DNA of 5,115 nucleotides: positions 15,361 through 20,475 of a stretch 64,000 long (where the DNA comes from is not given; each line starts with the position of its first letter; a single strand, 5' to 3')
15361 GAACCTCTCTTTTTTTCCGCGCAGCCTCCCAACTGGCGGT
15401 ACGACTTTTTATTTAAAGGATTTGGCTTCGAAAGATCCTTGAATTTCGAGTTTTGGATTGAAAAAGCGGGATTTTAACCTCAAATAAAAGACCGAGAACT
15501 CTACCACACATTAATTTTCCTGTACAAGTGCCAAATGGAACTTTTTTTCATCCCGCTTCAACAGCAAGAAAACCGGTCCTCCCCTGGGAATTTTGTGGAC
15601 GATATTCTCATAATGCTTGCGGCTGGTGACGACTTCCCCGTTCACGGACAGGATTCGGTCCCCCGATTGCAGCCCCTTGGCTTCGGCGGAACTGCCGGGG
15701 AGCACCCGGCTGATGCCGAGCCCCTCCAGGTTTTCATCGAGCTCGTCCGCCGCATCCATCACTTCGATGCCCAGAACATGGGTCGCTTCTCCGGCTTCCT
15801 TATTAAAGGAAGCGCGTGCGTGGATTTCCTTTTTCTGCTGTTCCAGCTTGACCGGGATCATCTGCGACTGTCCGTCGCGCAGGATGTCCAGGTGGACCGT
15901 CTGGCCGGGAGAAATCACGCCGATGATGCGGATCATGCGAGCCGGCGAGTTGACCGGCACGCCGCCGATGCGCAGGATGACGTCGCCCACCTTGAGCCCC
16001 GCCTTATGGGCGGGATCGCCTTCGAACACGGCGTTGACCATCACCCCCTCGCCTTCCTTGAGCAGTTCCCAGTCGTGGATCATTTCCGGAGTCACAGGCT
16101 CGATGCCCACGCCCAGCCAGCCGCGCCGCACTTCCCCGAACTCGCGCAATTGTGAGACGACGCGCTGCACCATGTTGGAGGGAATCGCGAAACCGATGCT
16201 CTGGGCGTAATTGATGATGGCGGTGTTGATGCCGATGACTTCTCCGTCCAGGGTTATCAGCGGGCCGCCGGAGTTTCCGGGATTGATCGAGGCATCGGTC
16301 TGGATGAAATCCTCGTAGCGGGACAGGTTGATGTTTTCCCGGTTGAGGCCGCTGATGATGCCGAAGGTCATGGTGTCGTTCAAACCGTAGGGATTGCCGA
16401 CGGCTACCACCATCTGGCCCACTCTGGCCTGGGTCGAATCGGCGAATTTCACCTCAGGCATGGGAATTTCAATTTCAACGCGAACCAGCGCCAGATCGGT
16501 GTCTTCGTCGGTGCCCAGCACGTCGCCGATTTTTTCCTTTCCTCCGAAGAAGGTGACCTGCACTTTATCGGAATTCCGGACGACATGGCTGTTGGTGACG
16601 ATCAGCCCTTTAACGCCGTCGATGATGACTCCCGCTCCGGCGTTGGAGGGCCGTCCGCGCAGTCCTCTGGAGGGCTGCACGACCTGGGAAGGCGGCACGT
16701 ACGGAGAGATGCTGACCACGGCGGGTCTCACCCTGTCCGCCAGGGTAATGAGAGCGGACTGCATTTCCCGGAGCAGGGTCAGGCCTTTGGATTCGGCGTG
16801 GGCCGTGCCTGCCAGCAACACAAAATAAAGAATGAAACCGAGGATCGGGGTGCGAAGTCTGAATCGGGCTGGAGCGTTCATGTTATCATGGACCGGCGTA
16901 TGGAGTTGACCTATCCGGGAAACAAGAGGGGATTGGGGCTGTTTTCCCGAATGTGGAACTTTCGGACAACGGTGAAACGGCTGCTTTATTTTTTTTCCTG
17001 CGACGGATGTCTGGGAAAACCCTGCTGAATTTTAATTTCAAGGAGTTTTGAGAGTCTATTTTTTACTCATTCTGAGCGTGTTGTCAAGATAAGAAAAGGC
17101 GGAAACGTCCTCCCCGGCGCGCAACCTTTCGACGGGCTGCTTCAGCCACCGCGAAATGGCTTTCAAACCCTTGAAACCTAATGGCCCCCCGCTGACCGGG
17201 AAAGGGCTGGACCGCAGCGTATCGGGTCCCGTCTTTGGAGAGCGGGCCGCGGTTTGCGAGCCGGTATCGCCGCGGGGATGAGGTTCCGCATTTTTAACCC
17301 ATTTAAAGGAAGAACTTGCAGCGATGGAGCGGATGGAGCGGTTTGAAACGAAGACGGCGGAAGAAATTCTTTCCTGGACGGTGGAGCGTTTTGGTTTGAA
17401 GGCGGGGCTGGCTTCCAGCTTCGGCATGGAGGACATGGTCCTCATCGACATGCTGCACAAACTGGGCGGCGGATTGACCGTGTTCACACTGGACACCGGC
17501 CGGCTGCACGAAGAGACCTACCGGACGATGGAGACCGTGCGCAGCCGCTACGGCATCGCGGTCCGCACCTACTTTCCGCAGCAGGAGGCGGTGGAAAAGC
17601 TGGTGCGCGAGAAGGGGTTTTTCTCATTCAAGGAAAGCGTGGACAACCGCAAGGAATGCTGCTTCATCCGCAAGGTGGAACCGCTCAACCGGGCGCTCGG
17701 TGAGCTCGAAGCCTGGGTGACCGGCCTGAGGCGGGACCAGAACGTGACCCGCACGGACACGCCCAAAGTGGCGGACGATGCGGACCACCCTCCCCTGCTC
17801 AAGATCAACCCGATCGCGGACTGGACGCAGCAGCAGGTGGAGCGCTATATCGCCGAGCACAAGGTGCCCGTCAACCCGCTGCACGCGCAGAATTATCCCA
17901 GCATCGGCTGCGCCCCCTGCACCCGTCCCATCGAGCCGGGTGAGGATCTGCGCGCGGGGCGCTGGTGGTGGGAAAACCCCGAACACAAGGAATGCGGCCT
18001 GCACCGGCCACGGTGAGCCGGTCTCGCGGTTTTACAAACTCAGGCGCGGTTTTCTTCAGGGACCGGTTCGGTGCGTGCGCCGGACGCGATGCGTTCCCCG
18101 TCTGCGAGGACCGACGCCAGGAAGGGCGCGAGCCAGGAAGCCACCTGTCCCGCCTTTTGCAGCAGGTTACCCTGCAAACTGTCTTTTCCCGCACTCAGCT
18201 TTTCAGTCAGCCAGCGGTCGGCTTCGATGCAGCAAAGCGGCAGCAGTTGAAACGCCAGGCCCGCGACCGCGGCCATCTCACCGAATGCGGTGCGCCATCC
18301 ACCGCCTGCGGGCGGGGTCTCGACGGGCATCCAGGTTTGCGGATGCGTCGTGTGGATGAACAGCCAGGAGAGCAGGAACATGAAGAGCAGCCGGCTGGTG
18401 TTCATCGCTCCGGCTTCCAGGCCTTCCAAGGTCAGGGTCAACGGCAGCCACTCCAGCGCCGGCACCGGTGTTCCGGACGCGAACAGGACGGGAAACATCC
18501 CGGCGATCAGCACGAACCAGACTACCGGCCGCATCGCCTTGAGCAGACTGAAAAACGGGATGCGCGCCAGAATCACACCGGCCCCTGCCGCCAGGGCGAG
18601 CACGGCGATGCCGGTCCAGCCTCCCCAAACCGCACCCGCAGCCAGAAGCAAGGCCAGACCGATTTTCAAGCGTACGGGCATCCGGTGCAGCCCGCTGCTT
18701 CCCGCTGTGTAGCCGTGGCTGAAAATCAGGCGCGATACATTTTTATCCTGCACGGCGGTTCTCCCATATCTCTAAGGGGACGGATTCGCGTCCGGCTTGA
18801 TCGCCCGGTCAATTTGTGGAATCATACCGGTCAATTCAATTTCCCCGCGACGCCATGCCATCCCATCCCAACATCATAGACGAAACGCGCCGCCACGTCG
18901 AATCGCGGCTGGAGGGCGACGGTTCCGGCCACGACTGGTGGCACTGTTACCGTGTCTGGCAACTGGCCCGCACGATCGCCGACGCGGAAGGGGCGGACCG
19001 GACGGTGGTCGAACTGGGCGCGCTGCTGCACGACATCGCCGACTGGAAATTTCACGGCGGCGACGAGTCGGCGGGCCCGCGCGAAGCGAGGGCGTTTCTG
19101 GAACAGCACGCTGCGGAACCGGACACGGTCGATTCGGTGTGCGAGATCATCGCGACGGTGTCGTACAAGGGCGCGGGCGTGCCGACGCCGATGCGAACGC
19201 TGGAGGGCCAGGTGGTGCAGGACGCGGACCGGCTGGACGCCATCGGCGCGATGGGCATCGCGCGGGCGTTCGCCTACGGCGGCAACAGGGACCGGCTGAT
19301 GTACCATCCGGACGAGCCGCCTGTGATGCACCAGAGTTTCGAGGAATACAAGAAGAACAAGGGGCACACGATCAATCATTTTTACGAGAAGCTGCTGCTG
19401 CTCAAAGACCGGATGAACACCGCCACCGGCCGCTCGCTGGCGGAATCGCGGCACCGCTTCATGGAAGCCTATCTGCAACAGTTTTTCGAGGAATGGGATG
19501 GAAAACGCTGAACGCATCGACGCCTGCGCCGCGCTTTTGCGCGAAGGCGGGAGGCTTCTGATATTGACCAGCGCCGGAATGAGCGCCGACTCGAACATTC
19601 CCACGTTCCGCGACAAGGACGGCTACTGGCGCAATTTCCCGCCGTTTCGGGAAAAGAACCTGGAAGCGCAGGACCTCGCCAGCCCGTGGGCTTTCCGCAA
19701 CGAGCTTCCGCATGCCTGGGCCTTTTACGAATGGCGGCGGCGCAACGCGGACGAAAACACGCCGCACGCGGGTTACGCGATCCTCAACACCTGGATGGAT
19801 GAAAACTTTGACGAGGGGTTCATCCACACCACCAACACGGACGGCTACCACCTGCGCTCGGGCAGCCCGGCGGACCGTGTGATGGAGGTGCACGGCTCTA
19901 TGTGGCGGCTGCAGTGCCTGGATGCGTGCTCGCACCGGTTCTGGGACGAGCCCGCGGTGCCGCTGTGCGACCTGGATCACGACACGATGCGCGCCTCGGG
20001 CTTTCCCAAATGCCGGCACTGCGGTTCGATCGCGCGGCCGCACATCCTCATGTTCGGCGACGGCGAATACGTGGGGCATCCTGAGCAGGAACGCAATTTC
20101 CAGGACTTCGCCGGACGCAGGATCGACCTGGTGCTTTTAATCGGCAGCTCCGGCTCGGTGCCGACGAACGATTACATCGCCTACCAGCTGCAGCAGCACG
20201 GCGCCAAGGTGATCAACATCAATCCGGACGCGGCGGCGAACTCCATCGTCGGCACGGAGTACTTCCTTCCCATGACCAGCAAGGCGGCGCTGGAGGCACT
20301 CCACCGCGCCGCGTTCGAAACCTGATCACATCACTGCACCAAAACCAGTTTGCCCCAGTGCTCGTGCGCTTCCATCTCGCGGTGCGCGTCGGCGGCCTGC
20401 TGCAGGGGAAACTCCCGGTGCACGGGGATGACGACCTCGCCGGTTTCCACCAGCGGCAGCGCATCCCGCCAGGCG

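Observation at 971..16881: Pair of giant multicopper oxidases in a haem/copper/envelope-stress neighbourhood: candidate periplasmic metal-oxidation module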

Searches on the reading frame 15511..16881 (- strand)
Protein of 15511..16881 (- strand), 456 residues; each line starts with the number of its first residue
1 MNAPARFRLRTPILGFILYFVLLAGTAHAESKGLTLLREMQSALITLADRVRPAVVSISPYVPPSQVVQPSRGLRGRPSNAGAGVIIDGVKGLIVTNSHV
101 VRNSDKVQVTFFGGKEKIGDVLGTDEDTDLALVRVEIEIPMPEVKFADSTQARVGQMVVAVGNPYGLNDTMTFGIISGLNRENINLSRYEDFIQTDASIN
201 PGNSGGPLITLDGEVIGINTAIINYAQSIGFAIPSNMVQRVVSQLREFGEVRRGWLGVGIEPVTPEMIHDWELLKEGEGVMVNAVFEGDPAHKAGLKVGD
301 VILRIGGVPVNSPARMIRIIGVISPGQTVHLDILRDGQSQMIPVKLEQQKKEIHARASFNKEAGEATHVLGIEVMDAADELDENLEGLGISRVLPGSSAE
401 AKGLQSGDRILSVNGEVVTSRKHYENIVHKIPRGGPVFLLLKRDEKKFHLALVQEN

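Call 5: search_protein_families(library=pfam, proteins=[window:15511-16881:-], max_evalue=0.01)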
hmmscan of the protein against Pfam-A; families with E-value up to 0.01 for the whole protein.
window:15511-16881:- (456 aa): 8 families
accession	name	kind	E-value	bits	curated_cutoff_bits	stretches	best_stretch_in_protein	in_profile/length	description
PF13365.12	Trypsin_2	-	7.9e-32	111.4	27.6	1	82-218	1-144/144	Trypsin-like peptidase domain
PF13180.12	PDZ_2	-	3.2e-24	85.4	27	2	256-346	3-80/80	PDZ domain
PF00595.29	PDZ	-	2.5e-21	76.3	23.2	2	368-426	10-65/81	PDZ domain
PF17820.7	PDZ_6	-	4.6e-21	74.7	27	2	390-443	2-54/54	PDZ domain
PF00089.32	Trypsin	-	1.3e-18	68.1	20.6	1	80-241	25-219/220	Trypsin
PF14685.13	PDZ_Tricorn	-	0.00049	20.5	25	0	290-336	32-79/88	Tricorn protease PDZ domain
PF05579.19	Peptidase_S32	-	0.00055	19.7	24.7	0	200-220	206-226/297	Equine arteritis virus serine endopeptidase S32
PF21558.3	Pept_S41_N_bact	-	0.0044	17.3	27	0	397-419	13-35/87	Bacteroidetes, Peptidase, S41 family, N-terminal domain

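Call 7: search_protein_families(library=ncbifam, proteins=[window:15511-16881:-], max_evalue=0.01)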
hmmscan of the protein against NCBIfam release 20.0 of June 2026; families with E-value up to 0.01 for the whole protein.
window:15511-16881:- (456 aa): 27 families (the best 25 are shown)
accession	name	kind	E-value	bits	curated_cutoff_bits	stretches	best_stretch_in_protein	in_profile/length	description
TIGR02037.1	degP_htrA_DO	subfamily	1.1e-113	380.4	416.2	1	78-450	58-432/434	Do family serine endopeptidase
NF007526.1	PRK10139.1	equivalog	2e-83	280.6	756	2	81-351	92-364/456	serine endoprotease DegQ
NF041521.1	HhoA_HhoB_HtrA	equivalog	1e-82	278.2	450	2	80-348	57-333/335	HhoA/HhoB/HtrA family serine endopeptidase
NF008189.1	PRK10942.1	equivalog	2.9e-82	276.6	720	1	80-433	113-459/477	serine endoprotease DegP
NF047968.1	SerProtHtrA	equivalog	1.7e-73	248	470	2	46-345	57-356/357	serine protease HtrA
TIGR02038.1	protease_degS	equivalog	5.7e-70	236.2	422.95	2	14-349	10-349/351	outer membrane-stress sensor serine endopeptidase DegS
NF008147.1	PRK10898.1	equivalog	2.1e-66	224.5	408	2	10-347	7-348/352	outer membrane-stress sensor serine endopeptidase DegS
NF040960.1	MamE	equivalog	4.5e-60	204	800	3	79-243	121-291/659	magnetosome formation protease MamE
NF050055.1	SerProtHtrAMycob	equivalog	3.2e-45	155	800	1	79-345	226-497/502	serine protease HtrA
NF053637.1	SerProtHtrAspr2045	equivalog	4.1e-43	147.8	650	1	48-352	66-392/394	serine protease HtrA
NF033740.0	MarP_fam_protase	equivalog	1.1e-20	74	250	1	80-246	211-378/390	MarP family serine protease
NF040961.1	MamO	equivalog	1.1e-18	66.9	800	1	31-241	61-263/648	magnetosome protein MamO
NF041199.1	trx7_PDZ_seleno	equivalog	1.6e-17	63.5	300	3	278-358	203-286/390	Trx7/PDZ domain-containing (seleno)protein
TIGR00225.1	prc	subfamily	1.9e-15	56.8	218.6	2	274-373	58-159/335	C-terminal processing peptidase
TIGR00054.1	TIGR00054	equivalog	7.8e-14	51.4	147.55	2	389-455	205-270/421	RIP metalloprotease RseP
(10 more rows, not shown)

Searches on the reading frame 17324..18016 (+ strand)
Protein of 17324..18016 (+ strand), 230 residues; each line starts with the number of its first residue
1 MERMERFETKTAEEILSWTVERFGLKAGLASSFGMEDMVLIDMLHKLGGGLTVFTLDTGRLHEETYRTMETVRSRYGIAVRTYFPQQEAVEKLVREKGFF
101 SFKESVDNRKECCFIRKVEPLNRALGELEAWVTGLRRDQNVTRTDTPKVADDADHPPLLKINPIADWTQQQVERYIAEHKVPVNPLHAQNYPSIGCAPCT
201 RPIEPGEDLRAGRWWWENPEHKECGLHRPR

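Call 53: search_protein_families(library=pfam, proteins=[window:17324-18016:+], max_evalue=0.001)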
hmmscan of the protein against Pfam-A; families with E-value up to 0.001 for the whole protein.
window:17324-18016:+ (230 aa): 1 family
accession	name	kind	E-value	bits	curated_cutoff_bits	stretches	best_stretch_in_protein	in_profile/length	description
PF01507.26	PAPS_reduct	-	1.7e-49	168.6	22.5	1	29-202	4-175/175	Phosphoadenosine phosphosulfate reductase domain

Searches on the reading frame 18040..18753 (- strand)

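Call 53: search_protein_families(library=pfam, proteins=[window:18040-18753:-], max_evalue=0.001)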
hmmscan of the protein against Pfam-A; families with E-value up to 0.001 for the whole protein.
window:18040-18753:- (237 aa): 1 family
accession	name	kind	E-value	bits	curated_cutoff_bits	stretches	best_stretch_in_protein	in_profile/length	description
PF02361.21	CbiQ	-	3.1e-07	30.7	25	1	20-225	3-202/216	Cobalt transport protein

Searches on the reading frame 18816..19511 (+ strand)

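Call 53: search_protein_families(library=pfam, proteins=[window:18816-19511:+], max_evalue=0.001)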
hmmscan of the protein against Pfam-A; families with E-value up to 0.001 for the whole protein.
window:18816-19511:+ (231 aa): 1 family
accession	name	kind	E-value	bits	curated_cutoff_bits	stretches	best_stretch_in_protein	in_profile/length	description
PF01966.28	HD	-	3.9e-14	53.4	22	1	43-142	4-115/116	HD domain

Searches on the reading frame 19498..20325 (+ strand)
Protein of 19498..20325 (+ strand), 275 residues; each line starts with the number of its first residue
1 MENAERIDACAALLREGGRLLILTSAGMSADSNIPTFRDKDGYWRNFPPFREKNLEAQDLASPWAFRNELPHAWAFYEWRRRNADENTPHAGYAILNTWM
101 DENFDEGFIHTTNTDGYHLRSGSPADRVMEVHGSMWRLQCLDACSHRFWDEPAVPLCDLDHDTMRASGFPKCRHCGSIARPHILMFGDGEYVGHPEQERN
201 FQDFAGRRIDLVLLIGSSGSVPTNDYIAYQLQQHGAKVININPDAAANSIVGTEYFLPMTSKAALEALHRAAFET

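Call 53: search_protein_families(library=pfam, proteins=[window:19498-20325:+], max_evalue=0.001)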
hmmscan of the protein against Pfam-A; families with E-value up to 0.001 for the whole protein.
window:19498-20325:+ (275 aa): 1 family
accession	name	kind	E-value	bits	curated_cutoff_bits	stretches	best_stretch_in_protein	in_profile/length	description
PF02146.23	SIR2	-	2.2e-23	83.5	24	1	26-221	2-178/180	Sir2 family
